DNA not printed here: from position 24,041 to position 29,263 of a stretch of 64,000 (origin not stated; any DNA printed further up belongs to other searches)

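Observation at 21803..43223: Orphan 20-kb gene: a 6,671-aa hyper-acidic, tail-anchored giant protein in a coaW / giant / small-TM-protein transcription unit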

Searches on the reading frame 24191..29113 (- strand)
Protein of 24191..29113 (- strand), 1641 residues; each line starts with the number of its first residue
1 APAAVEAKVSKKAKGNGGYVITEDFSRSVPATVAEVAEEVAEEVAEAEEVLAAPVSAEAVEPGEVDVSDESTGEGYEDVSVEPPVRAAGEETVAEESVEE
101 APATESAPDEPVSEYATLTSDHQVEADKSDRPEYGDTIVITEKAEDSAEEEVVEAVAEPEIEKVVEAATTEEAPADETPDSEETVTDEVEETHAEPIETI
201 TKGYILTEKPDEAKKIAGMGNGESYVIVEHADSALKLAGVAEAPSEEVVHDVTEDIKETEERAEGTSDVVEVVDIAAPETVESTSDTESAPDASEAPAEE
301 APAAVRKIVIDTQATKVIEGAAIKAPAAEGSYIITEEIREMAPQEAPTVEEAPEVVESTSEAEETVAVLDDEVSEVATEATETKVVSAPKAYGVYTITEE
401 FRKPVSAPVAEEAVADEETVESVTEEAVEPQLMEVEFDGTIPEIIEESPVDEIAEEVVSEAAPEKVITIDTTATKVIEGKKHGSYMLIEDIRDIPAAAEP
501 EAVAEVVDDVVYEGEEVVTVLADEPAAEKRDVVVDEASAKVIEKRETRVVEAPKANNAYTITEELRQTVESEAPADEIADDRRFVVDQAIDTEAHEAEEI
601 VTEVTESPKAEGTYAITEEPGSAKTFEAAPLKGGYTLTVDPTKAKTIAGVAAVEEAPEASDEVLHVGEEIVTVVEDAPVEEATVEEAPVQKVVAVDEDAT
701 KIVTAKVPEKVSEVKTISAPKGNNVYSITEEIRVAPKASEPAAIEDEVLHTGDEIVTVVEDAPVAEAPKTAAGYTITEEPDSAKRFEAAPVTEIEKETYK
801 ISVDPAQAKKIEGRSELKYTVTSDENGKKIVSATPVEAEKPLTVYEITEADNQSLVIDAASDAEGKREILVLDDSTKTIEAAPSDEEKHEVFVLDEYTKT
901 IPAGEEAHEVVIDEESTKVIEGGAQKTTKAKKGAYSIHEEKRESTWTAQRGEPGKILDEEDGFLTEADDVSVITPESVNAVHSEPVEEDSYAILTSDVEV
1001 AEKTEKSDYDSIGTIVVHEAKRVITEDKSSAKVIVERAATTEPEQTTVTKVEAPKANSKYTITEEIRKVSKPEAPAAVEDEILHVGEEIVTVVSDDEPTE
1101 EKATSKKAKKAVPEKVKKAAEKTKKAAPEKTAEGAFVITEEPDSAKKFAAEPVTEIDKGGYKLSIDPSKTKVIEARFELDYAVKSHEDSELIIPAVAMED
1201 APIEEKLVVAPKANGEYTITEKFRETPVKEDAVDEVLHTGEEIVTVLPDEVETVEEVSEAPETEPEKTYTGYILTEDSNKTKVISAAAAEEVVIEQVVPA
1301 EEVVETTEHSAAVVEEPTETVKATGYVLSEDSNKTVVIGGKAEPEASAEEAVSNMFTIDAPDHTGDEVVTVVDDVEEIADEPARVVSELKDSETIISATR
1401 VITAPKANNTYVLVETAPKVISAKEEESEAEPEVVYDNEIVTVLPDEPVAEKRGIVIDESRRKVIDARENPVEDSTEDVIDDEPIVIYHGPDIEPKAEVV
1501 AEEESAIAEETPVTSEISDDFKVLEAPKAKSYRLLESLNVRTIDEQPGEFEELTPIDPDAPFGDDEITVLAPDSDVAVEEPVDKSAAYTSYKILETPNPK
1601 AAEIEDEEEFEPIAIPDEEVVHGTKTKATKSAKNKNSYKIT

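Call 72: search_solved_structures(query=window:24191-29113:-, max_evalue=1)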
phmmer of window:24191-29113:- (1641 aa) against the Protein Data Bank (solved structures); distinct sequences matched with E-value up to 1: 0.
